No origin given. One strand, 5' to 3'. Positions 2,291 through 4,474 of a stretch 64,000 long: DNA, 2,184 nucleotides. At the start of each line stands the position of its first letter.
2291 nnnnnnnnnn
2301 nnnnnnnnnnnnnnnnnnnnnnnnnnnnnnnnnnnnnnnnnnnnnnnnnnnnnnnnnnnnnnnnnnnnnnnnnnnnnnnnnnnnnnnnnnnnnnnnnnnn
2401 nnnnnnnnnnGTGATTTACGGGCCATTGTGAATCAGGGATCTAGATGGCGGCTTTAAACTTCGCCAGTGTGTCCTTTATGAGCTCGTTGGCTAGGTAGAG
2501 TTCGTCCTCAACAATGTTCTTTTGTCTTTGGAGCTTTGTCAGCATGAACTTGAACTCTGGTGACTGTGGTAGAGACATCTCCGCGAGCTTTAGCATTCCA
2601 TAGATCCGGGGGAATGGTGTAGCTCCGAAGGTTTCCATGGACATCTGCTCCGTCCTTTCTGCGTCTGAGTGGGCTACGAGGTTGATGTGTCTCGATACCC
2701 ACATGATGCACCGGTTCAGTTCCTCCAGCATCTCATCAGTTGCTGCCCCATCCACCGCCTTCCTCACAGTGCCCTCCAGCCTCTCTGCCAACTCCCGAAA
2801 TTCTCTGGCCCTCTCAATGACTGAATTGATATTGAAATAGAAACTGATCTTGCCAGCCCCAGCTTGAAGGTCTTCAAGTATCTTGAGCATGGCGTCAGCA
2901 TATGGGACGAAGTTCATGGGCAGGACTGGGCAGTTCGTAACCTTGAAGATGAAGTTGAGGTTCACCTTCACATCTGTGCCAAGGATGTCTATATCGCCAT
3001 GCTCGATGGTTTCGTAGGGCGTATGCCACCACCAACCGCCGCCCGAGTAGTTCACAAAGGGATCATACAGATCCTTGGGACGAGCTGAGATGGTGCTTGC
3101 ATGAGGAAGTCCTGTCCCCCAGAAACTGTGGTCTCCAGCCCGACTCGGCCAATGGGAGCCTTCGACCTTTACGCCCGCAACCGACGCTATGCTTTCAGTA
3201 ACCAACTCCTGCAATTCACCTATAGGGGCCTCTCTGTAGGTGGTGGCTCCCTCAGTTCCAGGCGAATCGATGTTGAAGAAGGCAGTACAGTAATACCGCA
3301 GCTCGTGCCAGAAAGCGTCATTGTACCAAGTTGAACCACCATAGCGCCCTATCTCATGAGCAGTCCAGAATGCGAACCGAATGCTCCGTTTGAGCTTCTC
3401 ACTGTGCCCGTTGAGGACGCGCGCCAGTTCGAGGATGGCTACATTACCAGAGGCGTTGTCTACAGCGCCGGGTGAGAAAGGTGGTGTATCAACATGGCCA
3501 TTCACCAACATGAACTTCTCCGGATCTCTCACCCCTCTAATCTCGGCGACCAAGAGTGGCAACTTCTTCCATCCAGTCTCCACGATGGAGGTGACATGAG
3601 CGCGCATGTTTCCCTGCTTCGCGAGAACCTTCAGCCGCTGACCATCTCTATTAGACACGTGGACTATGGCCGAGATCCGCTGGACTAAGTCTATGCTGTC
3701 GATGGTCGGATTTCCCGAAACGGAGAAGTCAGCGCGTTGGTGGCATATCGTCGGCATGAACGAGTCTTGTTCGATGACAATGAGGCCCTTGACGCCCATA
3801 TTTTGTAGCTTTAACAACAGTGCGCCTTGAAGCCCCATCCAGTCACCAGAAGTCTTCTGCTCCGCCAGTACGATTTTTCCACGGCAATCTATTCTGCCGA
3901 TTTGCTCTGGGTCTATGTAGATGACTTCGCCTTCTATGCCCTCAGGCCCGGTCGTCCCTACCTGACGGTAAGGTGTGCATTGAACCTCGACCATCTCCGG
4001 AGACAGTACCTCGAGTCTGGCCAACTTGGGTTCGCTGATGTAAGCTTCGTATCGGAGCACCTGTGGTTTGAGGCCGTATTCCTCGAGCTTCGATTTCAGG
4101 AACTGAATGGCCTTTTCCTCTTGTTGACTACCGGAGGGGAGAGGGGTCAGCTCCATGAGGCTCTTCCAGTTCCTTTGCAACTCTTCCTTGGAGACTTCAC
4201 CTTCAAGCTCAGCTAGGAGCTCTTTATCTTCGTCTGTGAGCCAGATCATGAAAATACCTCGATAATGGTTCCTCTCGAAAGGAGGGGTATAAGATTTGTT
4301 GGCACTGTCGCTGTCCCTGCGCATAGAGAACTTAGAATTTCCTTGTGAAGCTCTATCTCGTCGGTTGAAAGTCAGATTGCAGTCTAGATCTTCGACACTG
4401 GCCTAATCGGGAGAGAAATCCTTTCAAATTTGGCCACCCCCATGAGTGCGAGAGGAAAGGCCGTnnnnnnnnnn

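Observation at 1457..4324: Radical SAM/SPASM-like enzyme co-transcribed with a cytoplasmic M28 peptidase, with no visible precursor peptide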

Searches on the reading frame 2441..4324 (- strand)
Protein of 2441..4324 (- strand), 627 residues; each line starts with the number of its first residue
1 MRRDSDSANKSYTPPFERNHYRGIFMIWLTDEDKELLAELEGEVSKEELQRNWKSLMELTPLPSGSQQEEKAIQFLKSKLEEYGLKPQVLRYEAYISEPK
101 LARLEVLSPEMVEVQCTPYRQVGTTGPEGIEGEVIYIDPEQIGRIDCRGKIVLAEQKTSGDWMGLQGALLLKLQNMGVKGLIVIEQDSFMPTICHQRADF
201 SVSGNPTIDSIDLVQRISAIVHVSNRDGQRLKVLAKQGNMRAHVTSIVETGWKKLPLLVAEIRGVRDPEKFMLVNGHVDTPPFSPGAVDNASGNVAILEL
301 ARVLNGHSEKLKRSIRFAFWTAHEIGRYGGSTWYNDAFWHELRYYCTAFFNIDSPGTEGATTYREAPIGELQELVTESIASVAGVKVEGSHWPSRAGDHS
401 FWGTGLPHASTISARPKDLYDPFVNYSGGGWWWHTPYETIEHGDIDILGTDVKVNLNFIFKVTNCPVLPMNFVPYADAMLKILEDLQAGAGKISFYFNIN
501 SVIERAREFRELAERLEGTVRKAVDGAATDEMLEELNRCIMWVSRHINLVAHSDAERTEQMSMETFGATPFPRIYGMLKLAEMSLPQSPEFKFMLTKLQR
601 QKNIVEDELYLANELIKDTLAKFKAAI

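Call 3: search_protein_families(library=pfam, proteins=[window:2441-4324:-], max_evalue=0.01)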
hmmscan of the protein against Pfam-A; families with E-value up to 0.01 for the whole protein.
window:2441-4324:- (627 aa): 2 families
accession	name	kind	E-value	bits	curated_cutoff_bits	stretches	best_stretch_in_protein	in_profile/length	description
PF04389.22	Peptidase_M28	-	2.7e-22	79.9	21.3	1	259-448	3-182/193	Peptidase family M28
PF01546.33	Peptidase_M20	-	1.1e-05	25.9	24.6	1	284-559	30-189/206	Peptidase family M20/M25/M40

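Call 4: search_protein_families(library=ncbifam, proteins=[window:2441-4324:-], max_evalue=0.01)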
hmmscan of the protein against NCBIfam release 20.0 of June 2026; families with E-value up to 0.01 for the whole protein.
window:2441-4324:- (627 aa): 3 families
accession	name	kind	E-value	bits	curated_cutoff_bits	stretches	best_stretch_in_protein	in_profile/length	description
NF045908.1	AminopepLapALeg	equivalog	9.7e-10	37.8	600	1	232-402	168-342/396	aminopeptidase LapA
NF006769.0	PRK09290.1-3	subfamily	0.00034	19.4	452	1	263-330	73-139/417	allantoate amidohydrolase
NF006771.0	PRK09290.1-5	subfamily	0.0058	15.2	399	0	258-331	62-134/413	allantoate amidohydrolase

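Call 15: search_solved_structures(query=window:2441-4324:-, max_evalue=0.01, show_alignments=2)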
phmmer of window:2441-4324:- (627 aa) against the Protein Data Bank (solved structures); distinct sequences matched with E-value up to 0.01: 42.
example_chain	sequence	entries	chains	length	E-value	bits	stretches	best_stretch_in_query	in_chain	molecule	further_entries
6hc6_A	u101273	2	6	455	8.5e-11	44.1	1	261-442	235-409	Aminopeptidase YwaD | Aminopeptidase Y (Arg Lys Leu preference)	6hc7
4twe_A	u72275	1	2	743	2.1e-10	42.8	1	260-362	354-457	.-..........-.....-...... acidic dipeptidase-like protein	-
2anp_A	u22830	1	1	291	5.2e-08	35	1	242-335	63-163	leucyl aminopeptidase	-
2ek8_A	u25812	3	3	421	5.4e-08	34.9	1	55-416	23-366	Aminopeptidase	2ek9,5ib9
1cp7_A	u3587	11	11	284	6.1e-08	34.7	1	266-368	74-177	AMINOPEPTIDASE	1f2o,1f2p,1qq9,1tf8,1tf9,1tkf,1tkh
6esl_A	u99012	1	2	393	1.3e-07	33.7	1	243-330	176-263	Bacterial leucyl aminopeptidase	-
3b3t_A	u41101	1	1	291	1.3e-07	33.6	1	242-335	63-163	Bacterial leucyl aminopeptidase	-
6ica_A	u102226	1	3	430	1.5e-07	33.4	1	244-330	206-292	Aminopeptidase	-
3fec_A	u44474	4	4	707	2e-07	33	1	254-365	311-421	Glutamate carboxypeptidase III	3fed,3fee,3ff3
3iib_A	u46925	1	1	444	2.8e-07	32.5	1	257-464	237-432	Peptidase M28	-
3b35_A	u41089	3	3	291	5.7e-07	31.5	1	242-335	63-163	Bacterial leucyl aminopeptidase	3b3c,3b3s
3b3v_A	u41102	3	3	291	6.6e-07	31.3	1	242-335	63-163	Bacterial leucyl aminopeptidase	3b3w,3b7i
1amp_A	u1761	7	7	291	6.6e-07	31.3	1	242-335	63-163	AMINOPEPTIDASE | PROTEIN (AMINOPEPTIDASE) | BACTERIAL LEUCYL AMINOPEPTIDASE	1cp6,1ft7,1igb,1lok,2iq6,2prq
1rtq_A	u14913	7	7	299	7e-07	31.2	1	242-335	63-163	Bacterial leucyl aminopeptidase | Aminopeptidase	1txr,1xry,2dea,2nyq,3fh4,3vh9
5ely_A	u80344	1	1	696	7.7e-07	31.1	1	254-364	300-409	Glutamate carboxypeptidase 2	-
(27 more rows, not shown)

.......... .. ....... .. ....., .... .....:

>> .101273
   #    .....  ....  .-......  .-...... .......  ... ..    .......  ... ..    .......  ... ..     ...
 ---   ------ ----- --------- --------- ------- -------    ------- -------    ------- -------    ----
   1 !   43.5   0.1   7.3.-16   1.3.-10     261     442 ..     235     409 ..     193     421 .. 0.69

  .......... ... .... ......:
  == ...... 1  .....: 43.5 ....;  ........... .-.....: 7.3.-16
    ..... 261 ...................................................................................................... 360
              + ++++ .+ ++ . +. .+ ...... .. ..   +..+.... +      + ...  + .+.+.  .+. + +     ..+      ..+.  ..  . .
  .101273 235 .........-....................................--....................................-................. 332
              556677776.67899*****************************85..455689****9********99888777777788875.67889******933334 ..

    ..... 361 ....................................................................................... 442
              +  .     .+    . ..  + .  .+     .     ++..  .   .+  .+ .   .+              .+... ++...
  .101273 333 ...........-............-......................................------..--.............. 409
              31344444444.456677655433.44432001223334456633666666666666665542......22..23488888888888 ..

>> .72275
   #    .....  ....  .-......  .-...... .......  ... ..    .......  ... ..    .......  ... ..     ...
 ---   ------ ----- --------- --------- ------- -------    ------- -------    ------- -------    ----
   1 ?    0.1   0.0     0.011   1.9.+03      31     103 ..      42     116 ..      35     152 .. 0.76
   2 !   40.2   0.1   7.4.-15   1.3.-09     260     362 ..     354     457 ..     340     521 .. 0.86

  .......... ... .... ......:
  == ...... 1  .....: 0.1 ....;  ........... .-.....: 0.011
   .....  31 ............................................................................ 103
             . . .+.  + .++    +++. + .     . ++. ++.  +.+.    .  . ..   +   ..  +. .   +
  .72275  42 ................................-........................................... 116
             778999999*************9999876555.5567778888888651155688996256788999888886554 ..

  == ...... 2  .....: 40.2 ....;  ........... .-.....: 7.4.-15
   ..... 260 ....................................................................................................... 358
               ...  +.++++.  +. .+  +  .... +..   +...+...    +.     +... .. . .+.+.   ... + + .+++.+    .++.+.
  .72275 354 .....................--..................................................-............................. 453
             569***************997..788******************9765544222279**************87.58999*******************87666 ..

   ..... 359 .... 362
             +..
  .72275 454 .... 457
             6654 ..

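Call 16: find_homologous_proteins(query=window:2441-4324:-, max_evalue=0.001)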
Query window:2441-4324:- (627 aa): 503 proteins with E <= 0.001 among 8000 candidates; the best 120 are listed.
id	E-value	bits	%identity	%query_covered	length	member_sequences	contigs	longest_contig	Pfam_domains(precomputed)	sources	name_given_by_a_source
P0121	0.0e+0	1386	100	96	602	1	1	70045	PF01546.34,PF04389.23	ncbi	-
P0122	0.0e+0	1384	100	96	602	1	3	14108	PF01546.34,PF04389.23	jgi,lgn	-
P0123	0.0e+0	1382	100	96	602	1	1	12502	PF01546.34,PF04389.23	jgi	-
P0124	0.0e+0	1381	100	96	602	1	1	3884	PF01546.34,PF04389.23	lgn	-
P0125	0.0e+0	1380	100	96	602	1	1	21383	PF01546.34,PF04389.23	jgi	-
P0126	0.0e+0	1378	100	96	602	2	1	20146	PF01546.34,PF04389.23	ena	-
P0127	0.0e+0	1378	100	96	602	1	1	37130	PF01546.34,PF04389.23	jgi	-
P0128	0.0e+0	1376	99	96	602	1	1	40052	PF01546.34,PF04389.23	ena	-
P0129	0.0e+0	1376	99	96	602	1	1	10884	PF01546.34,PF04389.23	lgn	-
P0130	0.0e+0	1074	74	96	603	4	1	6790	PF04389.23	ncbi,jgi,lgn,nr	ncbi:hypothetical protein DRO42_06515 [Candidatus Bathyarchaeota archaeon]|nr:MAG: hypothetical prot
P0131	0.0e+0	1055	73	96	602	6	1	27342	PF04389.23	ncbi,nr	ncbi:M28 family peptidase [Candidatus Bathyarchaeota archaeon]|nr:M28 family peptidase [Candidatus B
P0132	0.0e+0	1051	73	96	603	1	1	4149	PF04389.23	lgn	-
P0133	0.0e+0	1049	73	96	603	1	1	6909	PF04389.23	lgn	-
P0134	0.0e+0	1047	73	96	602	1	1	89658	PF04389.23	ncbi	ncbi:MAG: M28 family peptidase [Candidatus Bathyarchaeia archaeon]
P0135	0.0e+0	1046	73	95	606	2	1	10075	PF04389.23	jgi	-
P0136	0.0e+0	1043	72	96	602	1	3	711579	PF01546.34,PF04389.23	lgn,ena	-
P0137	0.0e+0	1043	73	96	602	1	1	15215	PF04389.23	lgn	-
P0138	0.0e+0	1042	72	96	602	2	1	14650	PF04389.23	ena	-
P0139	0.0e+0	1040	72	96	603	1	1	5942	PF04389.23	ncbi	ncbi:MAG: M28 family peptidase [Candidatus Bathyarchaeia archaeon]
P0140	0.0e+0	1038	72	96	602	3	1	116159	PF04389.23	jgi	jgi:hypothetical protein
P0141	0.0e+0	1035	72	95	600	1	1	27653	PF04389.23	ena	-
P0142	0.0e+0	1031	72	96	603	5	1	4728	PF04389.23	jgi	-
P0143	0.0e+0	1030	72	96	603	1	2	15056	PF04389.23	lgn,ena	-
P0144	0.0e+0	1030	72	96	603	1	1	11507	PF04389.23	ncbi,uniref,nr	ncbi:hypothetical protein AC482_06455 [miscellaneous Crenarchaeota group-15 archaeon DG-45]|uniref:P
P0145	0.0e+0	1029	71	96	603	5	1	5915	PF04389.23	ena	-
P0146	0.0e+0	1029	71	95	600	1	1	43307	PF04389.23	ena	-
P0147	0.0e+0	1029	71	96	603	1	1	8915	PF04389.23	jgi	-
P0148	0.0e+0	1022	70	96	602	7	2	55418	PF04389.23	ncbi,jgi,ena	-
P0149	0.0e+0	1018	71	96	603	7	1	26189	PF04389.23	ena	-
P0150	0.0e+0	1017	71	96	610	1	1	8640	PF04389.23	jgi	jgi:hypothetical protein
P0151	4.0e-295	998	70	96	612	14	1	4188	PF04389.23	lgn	-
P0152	8.4e-295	997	70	96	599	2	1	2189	PF04389.23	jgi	-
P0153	1.5e-294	996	69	95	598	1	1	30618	PF04389.23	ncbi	-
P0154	4.5e-292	988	69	94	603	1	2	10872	PF04389.23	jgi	jgi:hypothetical protein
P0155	2.5e-291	986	71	91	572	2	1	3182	PF04389.23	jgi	-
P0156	5.9e-284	961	68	95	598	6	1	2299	PF04389.23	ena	-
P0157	2.3e-283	959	70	91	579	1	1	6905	PF04389.23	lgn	-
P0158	1.0e-282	957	67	95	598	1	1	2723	PF04389.23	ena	-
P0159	2.1e-282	956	66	96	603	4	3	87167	PF04389.23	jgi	jgi:hypothetical protein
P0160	6.8e-282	955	67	95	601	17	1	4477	PF04389.23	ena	-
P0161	2.1e-278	943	66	96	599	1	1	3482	PF04389.23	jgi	jgi:hypothetical protein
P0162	2.7e-278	943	67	96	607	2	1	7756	PF04389.23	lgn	-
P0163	2.8e-278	943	67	96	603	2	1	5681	PF04389.23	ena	-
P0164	7.5e-278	941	66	96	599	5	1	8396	PF04389.23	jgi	-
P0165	9.8e-278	941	66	95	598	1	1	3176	PF04389.23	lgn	-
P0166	1.9e-277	940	66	95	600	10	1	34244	PF04389.23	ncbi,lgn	-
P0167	7.5e-277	938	65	96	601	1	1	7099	PF01546.34,PF04389.23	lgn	-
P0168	2.7e-276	936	66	95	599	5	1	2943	PF04389.23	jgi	-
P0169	8.0e-276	935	67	96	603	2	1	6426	PF01546.34,PF04389.23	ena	-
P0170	9.7e-276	934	66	96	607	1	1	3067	PF04389.23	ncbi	ncbi:MAG: M28 family peptidase [Candidatus Bathyarchaeia archaeon]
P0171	2.0e-275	933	66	96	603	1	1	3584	PF01546.34,PF04389.23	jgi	-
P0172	6.1e-275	932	66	96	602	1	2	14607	PF01546.34,PF04389.23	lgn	-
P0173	4.3e-274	929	65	96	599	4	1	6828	PF04389.23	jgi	jgi:hypothetical protein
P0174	8.1e-274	928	66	95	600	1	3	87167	PF04389.23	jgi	-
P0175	3.3e-272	923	65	95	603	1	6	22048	PF01546.34,PF04389.23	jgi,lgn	jgi:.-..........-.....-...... acidic dipeptidase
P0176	1.2e-270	917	66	95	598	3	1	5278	PF01546.34,PF04389.23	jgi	-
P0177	1.3e-266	904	63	96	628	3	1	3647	PF04389.23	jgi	-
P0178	1.9e-266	904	62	97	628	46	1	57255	PF04389.23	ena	-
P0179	8.5e-266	901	63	96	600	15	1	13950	PF04389.23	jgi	-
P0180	2.5e-264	897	63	96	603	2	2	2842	PF01546.34,PF04389.23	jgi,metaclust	metaclust:\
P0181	3.0e-264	896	64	96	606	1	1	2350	PF04389.23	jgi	jgi:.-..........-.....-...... acidic dipeptidase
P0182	4.0e-264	896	61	96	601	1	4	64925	PF04389.23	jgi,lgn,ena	-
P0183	6.8e-264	895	63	96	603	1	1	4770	PF04389.23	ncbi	-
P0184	1.3e-263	894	64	95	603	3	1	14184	PF04389.23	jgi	-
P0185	2.4e-263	893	62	95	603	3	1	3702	PF04389.23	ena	-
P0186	2.7e-263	893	61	96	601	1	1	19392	PF04389.23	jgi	-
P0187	3.7e-263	893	64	95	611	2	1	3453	PF04389.23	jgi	-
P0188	1.2e-262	891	63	96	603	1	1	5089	PF04389.23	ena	-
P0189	1.6e-262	891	62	95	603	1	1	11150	PF01546.34,PF04389.23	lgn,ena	-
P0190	1.5e-261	887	64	96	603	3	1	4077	PF04389.23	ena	-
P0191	1.9e-261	887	62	96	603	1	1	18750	PF04389.23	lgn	-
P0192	2.7e-261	887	62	96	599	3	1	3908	PF04389.23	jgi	-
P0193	5.6e-261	885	62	96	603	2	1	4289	PF04389.23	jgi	jgi:hypothetical protein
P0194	1.3e-260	884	64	96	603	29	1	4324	PF04389.23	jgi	-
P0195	1.4e-260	884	63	96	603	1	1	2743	PF04389.23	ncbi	-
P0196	1.5e-260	884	62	96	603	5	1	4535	PF04389.23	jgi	jgi:hypothetical protein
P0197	4.1e-260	883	66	89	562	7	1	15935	PF01546.34,PF04389.23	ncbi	ncbi:MAG: peptidase M28, partial [Candidatus Bathyarchaeota archaeon B23]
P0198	5.7e-260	882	61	96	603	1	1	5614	PF01546.34,PF04389.23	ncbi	-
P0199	1.2e-259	881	62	96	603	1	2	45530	PF04389.23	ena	-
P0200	1.3e-259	881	63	96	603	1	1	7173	PF04389.23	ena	-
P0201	1.8e-259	880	62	96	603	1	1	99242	PF04389.23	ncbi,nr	ncbi:MAG: M28 family metallopeptidase [Candidatus Bathyarchaeota archaeon]|nr:M28 family metallopept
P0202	4.9e-259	879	63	96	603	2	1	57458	PF04389.23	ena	-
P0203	6.0e-259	879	61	96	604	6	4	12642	PF04389.23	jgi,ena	-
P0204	2.6e-258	877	62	95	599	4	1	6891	PF04389.23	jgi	-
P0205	5.5e-258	876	61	96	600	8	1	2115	PF04389.23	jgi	jgi:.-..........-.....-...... acidic dipeptidase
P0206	4.4e-257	873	62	95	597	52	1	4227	PF04389.23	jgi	-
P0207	5.6e-257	872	62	96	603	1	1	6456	PF04389.23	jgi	-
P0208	6.5e-257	872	62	96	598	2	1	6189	PF04389.23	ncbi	-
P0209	2.6e-256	870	62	96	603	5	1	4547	PF04389.23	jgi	jgi:hypothetical protein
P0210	2.8e-256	870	63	95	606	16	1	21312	PF04389.23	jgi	-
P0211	7.4e-256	869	60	96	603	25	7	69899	PF04389.23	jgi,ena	-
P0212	8.8e-256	868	63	95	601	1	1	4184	PF04389.23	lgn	-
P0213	1.6e-255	867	61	95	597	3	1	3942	PF04389.23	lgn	-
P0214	2.8e-255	867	62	95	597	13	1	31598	PF04389.23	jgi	jgi:hypothetical protein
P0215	4.9e-255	866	62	95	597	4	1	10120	PF04389.23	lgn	-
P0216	7.2e-255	865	61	95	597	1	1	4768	PF04389.23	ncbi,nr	ncbi:MAG: M28 family peptidase [Candidatus Bathyarchaeota archaeon]|nr:M28 family peptidase [Candida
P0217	9.4e-255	865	61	96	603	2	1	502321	PF01546.34,PF04389.23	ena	-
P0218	1.0e-254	865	61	95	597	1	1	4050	PF04389.23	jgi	jgi:hypothetical protein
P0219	1.4e-254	864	61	95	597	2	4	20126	PF04389.23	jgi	jgi:hypothetical protein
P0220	1.7e-254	864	61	96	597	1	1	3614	PF04389.23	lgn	-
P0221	1.9e-254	864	61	95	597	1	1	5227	PF04389.23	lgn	-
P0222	3.2e-254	863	61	95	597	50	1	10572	PF04389.23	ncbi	-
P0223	9.6e-254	862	61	95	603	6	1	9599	PF04389.23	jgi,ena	jgi:hypothetical protein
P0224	9.1e-253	858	60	96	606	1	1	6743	PF04389.23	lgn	-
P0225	2.6e-252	857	61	95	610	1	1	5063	PF04389.23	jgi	-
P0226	4.7e-252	856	60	96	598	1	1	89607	PF04389.23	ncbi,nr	ncbi:MAG: M28 family peptidase [Candidatus Bathyarchaeota archaeon]|nr:M28 family peptidase [Candida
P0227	2.2e-251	854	59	96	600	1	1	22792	PF04389.23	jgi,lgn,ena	-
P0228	1.8e-250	851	60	96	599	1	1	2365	PF04389.23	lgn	-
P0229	3.7e-250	850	59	96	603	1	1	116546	PF04389.23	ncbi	-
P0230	5.9e-250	849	59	96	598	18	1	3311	PF04389.23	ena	-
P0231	1.1e-249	848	60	95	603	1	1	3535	PF01546.34,PF04389.23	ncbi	-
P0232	4.5e-249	846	59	96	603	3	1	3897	PF04389.23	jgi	jgi:hypothetical protein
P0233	3.8e-248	843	59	96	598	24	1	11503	PF04389.23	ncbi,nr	ncbi:M28 family peptidase [archaeon]|nr:M28 family peptidase [archaeon]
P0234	9.0e-248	842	59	96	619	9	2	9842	PF04389.23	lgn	-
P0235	2.1e-247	841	60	95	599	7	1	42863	PF04389.23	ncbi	-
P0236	1.4e-245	835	59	96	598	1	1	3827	PF04389.23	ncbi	ncbi:MAG: M28 family peptidase [Candidatus Bathyarchaeota archaeon]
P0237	3.8e-245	833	59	96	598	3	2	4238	PF04389.23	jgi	jgi:hypothetical protein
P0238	5.3e-245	833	69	82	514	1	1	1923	PF04389.23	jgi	jgi:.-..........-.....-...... acidic dipeptidase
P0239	1.8e-244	831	59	96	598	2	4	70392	PF04389.23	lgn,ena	-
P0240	2.3e-244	831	61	91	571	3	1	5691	PF04389.23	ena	-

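Call 33: find_related_loci(query=A3, collection=metagenome_contigs, flank=6000)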
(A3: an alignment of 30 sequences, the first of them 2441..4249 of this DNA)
Query A3 (602 aa) in metagenome_contigs; peptide patterns used: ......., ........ (x = any residue, [..] = any of these).
598 stretches matched a pattern (row limit reached: there are more); 249 encode a relative of the query (tblastn E <= 1e-3); the best 80 are kept; 80 distinct loci.
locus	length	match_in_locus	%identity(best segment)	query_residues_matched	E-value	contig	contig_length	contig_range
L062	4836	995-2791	72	1-599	0e+0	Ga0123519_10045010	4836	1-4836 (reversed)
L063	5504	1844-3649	70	1-602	0e+0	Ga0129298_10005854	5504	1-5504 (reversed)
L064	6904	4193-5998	72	1-602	0e+0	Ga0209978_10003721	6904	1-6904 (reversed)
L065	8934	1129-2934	72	1-602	0e+0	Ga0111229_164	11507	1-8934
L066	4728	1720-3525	72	1-602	0e+0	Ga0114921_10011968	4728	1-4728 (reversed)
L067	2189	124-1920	70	1-599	0e+0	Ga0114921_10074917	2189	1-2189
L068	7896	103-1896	67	1-598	0e+0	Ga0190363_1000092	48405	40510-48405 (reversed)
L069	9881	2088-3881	67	1-598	0e+0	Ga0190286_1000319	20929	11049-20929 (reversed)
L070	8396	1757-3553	66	1-599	0e+0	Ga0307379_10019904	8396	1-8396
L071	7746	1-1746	67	14-596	0e+0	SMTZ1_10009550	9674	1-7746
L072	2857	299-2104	65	1-602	0e+0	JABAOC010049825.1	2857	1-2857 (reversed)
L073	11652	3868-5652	64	1-595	0e+0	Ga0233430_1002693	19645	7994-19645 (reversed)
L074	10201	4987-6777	63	1-598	0e+0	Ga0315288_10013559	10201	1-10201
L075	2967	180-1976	63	1-599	0e+0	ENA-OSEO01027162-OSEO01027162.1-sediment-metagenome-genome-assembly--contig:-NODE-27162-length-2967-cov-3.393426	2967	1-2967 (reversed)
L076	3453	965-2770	64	1-595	0e+0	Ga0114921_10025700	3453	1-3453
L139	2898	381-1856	46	106-596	1e-139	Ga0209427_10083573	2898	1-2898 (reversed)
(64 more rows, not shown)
